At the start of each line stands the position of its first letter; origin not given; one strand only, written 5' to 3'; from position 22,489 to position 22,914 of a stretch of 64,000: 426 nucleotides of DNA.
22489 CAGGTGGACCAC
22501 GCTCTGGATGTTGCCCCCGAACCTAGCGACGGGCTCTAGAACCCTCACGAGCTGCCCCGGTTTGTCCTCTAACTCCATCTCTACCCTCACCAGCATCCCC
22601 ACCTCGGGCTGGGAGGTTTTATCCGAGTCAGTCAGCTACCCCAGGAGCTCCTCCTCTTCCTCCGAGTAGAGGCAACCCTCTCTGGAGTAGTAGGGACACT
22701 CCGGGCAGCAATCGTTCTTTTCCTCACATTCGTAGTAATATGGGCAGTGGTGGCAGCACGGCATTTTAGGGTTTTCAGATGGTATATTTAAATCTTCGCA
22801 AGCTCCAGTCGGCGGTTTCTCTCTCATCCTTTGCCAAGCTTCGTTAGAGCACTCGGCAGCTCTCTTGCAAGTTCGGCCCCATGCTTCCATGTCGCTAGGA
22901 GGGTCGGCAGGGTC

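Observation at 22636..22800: Cys-rich 42-aa coding sequence with its own canonical TATA box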

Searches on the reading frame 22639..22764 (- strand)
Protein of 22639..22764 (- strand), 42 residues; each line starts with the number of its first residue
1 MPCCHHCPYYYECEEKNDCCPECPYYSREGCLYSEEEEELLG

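Call 17: find_homologous_proteins(query=A1, max_evalue=1)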
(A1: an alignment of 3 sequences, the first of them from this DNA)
Query A1 (3 sequences) (42 aa, profile of the alignment): 2 proteins with E <= 1 among 2 candidates.
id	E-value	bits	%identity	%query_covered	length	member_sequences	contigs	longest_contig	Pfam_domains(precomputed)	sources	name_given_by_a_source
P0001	3.5e-20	90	93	100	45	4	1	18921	-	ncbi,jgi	ncbi:MAG: hypothetical protein QW356_02985 [Candidatus Hadarchaeales archaeon]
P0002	2.4e-13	68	53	81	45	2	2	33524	-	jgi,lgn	jgi:hypothetical protein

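Call 18: search_protein_families(library=pfam, proteins=[window:22639-22764:-], max_evalue=10)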
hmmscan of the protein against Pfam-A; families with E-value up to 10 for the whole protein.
seq(42 aa): 1 family
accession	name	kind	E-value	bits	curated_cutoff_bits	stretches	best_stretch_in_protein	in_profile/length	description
PF14569.12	zf-UDP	-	0.33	11.5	27.1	1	2-31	36-66/78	Zinc-binding RING-finger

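Call 19: search_protein_families(library=ncbifam, proteins=[window:22639-22764:-], max_evalue=10)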
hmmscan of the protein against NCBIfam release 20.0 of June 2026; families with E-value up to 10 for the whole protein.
seq(42 aa): 0 families

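Call 21: find_encoding_contigs(protein=P0002, flank=6000, max_places=6)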
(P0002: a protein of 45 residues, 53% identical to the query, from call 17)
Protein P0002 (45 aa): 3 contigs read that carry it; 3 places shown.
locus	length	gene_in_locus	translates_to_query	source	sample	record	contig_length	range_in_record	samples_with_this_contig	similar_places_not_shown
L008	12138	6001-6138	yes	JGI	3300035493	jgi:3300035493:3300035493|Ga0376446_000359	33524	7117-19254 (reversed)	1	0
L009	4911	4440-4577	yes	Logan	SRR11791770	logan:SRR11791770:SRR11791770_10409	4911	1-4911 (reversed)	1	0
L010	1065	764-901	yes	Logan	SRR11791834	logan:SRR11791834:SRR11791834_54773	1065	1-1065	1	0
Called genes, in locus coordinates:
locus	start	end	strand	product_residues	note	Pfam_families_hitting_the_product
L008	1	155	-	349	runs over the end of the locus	PF00155:Aminotran_1_2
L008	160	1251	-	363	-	PF06626:DUF1152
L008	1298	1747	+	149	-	PF13404:HTH_AsnC-type, PF13412:HTH_24, PF08279:HTH_11 (weak), PF22451:NirdL-like_HTH (faint), PF01037:AsnC_trans_reg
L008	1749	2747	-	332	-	PF01921:tRNA-synt_1f (faint), PF00579:tRNA-synt_1b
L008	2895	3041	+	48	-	-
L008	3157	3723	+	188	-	-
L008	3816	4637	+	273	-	-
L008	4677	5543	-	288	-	PF08902:DUF1848 (faint), PF04055:Radical_SAM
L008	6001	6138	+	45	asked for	-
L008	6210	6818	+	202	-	-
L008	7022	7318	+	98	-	PF26798:ACT_10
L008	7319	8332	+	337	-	PF00208:ELFV_dehydrog (weak), PF00742:Homoserine_dh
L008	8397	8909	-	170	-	PF10050:DUF2284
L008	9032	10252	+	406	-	PF00291:PALP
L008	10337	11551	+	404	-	PF00083:Sugar_tr, PF12832:MFS_1_like, PF07690:MFS_1, PF05977:MFS_3 (weak)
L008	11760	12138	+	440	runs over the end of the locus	PF00464:SHMT, PF00155:Aminotran_1_2, PF03841:SelA (weak)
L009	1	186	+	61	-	?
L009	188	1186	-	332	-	PF01921:tRNA-synt_1f (faint), PF00579:tRNA-synt_1b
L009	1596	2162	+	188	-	-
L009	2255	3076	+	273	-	-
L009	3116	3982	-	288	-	PF08902:DUF1848 (faint), PF04055:Radical_SAM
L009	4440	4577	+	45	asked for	-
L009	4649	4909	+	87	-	?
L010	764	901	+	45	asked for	-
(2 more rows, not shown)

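Call 23: find_related_loci(query=A2, collection=metagenome_contigs, flank=5000)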
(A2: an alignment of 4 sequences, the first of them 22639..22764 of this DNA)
Query A2 (42 aa) in metagenome_contigs; peptide patterns used: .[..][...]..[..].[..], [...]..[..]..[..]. (x = any residue, [..] = any of these).
142 stretches matched a pattern; 8 encode a relative of the query (tblastn E <= 1e-3); 8 distinct loci.
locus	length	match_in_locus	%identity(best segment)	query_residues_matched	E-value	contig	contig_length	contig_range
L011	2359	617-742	98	1-42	3e-23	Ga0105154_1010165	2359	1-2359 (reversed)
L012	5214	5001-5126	98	1-42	3e-23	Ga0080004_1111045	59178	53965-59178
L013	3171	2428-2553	93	1-42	2e-17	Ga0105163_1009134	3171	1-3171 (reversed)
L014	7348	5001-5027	100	18-26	1e-5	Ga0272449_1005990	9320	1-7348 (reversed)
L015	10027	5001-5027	100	18-26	1e-5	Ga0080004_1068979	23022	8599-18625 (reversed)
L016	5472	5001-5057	63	18-30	2e-5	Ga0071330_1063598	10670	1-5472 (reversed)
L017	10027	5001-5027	100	18-26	2e-5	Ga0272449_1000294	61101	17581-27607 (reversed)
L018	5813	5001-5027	100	18-26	2e-5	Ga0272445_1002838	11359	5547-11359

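Call 35: predict_structure(alignment_id=A3)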
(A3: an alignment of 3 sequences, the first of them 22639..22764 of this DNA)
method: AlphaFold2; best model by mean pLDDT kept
length: 42 residues; sequences in the alignment: 3
mean_pLDDT: 60.0   pTM: 0.29
mean pLDDT of the five models: 60.0, 57.4, 56.0, 55.1, 51.1
residues with pLDDT >= 90: 0; 70-90: 0; 50-70: 41; < 50: 1
segments of 3 or more residues with pLDDT < 50: none
pLDDT, mean of each block of 10 residues (from residue 1): 58 56 63 63 62
secondary structure, 60 per line:
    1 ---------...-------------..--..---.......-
elements in order: H35-41

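Call 36: search_protein_representatives(alignment_id=A3)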
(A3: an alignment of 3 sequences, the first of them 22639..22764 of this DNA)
Query: 3 sequences, 42 profile positions. Proteins with E-value up to 0.001 (for the whole library): 8; up to 1e-10: 2; up to 1e-30: 0. The best 8 are listed.
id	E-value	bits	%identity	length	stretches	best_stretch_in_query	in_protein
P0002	4.5e-18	81.4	-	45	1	1-42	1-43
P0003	1.4e-14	70.3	-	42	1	1-42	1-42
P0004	2.6e-09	53.4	-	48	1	1-41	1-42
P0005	1.2e-08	51.2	-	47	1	1-37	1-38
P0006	1.4e-07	47.9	-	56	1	2-36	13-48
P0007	3.4e-06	43.4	-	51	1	2-37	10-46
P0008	3.2e-05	40.3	-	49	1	2-38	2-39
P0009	3.8e-04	36.9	-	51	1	2-36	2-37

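Call 39: find_homologous_proteins(query=A4, max_evalue=0.1)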
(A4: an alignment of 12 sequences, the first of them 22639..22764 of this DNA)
Query A4 (12 sequences) (42 aa, profile of the alignment): 34 proteins with E <= 0.1 among 242 candidates.
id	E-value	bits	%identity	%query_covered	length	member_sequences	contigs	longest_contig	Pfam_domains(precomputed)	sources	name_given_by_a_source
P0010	6.1e-16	76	57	83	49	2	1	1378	-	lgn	-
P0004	1.5e-15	75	57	98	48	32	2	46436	-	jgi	jgi:hypothetical protein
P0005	3.0e-15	74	47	76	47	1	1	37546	-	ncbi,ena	-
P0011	6.7e-15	73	62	79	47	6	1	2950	-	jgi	-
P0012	1.4e-14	72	59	93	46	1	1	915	-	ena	-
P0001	2.8e-14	71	93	100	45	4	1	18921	-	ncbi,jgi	ncbi:MAG: hypothetical protein QW356_02985 [Candidatus Hadarchaeales archaeon]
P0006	4.3e-14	70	49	83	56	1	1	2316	-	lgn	-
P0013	4.5e-14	70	59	95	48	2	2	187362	-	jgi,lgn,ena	-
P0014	4.7e-14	70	63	76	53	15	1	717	-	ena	-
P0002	8.1e-14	69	53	81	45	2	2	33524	-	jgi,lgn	jgi:hypothetical protein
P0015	8.4e-14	69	46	81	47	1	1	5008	-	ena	-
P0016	1.3e-13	69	51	83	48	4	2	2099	-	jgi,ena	-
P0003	1.6e-13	68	80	98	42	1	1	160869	-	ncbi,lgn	-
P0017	2.0e-13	68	60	100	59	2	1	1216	-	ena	-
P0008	2.0e-13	68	54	83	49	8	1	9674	-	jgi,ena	-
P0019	2.8e-13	68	58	88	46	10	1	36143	-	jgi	jgi:hypothetical protein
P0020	5.2e-13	67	54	81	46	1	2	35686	-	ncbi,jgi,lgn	-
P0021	5.3e-13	67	47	88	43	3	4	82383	-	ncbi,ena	ncbi:MAG: hypothetical protein QW315_00655 [Candidatus Hadarchaeum sp.]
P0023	6.1e-13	67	58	83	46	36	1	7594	-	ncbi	-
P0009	1.9e-12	65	34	83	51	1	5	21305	-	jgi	-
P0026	3.3e-12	64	54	83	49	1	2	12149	-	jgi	jgi:hypothetical protein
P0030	5.0e-12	64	49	83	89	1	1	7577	-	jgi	jgi:hypothetical protein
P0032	1.6e-10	59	34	88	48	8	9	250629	-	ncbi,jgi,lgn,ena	ncbi:MAG: hypothetical protein QXX33_00440 [Candidatus Hadarchaeales archaeon]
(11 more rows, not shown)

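Call 40: find_encoding_contigs(protein=P0003, flank=4000, max_places=1)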
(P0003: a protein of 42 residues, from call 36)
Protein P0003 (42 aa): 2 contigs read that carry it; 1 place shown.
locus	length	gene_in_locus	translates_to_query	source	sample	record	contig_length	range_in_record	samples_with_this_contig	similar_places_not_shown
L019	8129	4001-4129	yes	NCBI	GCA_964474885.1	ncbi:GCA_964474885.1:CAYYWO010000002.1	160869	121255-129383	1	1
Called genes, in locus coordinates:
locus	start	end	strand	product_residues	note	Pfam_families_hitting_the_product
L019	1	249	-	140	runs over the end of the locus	PF01877:RNA_binding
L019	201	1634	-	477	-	PF27234:MJ0013, PF07282:Cas12f1-like_TNB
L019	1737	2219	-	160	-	PF00827:Ribosomal_L15e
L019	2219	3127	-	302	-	PF00389:2-Hacid_dh, PF02826:2-Hacid_dh_C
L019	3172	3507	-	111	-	PF01934:HepT-like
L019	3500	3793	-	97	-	PF01909:NTP_transf_2, PF18765:Polbeta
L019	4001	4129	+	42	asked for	-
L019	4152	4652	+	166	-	PF01842:ACT, PF22629:ACT_AHAS_ss (weak), PF26798:ACT_10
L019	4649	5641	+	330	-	PF00208:ELFV_dehydrog (weak), PF03447:NAD_binding_3, PF00742:Homoserine_dh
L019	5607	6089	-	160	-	-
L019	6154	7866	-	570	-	PF04675:DNA_ligase_A_N, PF01068:DNA_ligase_A_M, PF04679:DNA_ligase_A_C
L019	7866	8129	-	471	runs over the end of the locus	PF01368:DHH, PF21763:DHH_CID, PF02272:DHHA1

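Call 41: find_encoding_contigs(protein=P0013, flank=4000, max_places=1)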
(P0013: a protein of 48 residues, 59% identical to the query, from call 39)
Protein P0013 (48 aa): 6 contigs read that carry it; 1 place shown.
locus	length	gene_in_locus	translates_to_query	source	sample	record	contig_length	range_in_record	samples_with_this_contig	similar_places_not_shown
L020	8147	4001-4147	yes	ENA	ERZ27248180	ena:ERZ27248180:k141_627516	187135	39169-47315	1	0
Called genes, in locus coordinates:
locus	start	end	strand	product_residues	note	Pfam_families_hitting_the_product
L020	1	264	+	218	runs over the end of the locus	PF05048:NosD, PF13229:Beta_helix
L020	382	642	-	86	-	-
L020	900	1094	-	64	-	-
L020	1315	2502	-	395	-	PF02811:PHP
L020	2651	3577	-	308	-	PF03050:DDE_Tnp_IS66, PF13610:DDE_Tnp_IS240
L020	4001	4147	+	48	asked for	-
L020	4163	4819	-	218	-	PF06695:Sm_multidrug_ex (weak)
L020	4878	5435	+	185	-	-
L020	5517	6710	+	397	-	PF01676:Metalloenzyme, PF10143:PhosphMutase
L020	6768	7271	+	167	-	PF01842:ACT (faint), PF26798:ACT_10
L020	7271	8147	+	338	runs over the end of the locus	PF00208:ELFV_dehydrog (faint), PF00742:Homoserine_dh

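Call 42: find_encoding_contigs(protein=P0021, flank=4000, max_places=1)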
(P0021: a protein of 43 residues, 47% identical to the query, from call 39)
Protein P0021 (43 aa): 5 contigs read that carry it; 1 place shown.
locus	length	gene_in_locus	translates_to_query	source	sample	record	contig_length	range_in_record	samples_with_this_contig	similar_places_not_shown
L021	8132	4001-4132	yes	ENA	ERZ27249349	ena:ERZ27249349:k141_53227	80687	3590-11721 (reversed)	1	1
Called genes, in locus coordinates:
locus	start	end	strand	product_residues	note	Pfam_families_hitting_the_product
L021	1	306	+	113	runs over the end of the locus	PF11345:DUF3147 (weak)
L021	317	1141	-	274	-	PF00142:Fer4_NifH (faint), PF01656:CbiA, PF06564:CBP_BcsQ, PF10609:ParA, PF13614:AAA_31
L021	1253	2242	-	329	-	PF00579:tRNA-synt_1b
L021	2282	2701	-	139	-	PF00961:LAGLIDADG_1 (faint)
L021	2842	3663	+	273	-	-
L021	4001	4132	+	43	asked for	-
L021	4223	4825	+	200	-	-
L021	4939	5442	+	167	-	PF01842:ACT (weak), PF26798:ACT_10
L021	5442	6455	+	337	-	PF03447:NAD_binding_3 (faint), PF00742:Homoserine_dh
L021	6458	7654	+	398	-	PF00291:PALP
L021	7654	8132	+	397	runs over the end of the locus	PF02812:ELFV_dehydrog_N, PF00208:ELFV_dehydrog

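Call 43: find_encoding_contigs(protein=P0032, flank=4000, max_places=1)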
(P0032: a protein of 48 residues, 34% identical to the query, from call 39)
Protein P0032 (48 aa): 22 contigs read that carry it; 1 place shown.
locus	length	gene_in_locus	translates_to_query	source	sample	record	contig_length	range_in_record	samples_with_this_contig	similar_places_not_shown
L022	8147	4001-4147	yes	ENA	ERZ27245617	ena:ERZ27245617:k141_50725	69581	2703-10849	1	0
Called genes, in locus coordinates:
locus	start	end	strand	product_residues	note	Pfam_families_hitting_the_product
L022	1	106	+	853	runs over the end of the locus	PF10131:PTPS_related, PF09586:YfhO (weak)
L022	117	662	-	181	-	PF01184:Gpr1_Fun34_YaaH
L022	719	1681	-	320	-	PF00579:tRNA-synt_1b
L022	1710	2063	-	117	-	-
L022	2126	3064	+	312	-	-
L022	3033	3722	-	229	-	PF04055:Radical_SAM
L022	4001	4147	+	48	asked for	-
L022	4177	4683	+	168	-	PF01842:ACT, PF26798:ACT_10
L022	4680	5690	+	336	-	PF03447:NAD_binding_3 (weak), PF00742:Homoserine_dh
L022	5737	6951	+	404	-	PF00291:PALP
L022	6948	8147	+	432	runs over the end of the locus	PF00464:SHMT, PF00155:Aminotran_1_2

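Call 47: search_solved_structures(query=A5, max_evalue=10, show_alignments=3)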
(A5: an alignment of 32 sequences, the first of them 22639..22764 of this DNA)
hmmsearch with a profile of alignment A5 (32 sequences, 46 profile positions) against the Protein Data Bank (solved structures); distinct sequences matched with E-value up to 10: 0.

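Call 54: search_protein_families(library=phrogs, proteins=[window:22639-22764:-], max_evalue=1)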
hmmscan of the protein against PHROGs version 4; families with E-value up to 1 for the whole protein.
seq(42 aa): 0 families

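Call 57: predict_structure(alignment_id=A5)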
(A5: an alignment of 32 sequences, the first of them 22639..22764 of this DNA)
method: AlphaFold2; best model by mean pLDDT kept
length: 42 residues; sequences in the alignment: 32
mean_pLDDT: 67.0   pTM: 0.34
mean pLDDT of the five models: 67.0, 66.1, 61.8, 59.7, 57.5
residues with pLDDT >= 90: 0; 70-90: 22; 50-70: 17; < 50: 3
segments of 3 or more residues with pLDDT < 50: 40-42
pLDDT, mean of each block of 10 residues (from residue 1): 67 69 75 61 46
secondary structure, 60 per line:
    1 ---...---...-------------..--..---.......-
elements in order: H35-41

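Call 59: fold_search(model_id=the predicted structure, library=pdb)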
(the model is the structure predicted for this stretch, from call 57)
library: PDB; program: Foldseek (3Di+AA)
matches with E <= 10: 0; with E <= 0.001: 0
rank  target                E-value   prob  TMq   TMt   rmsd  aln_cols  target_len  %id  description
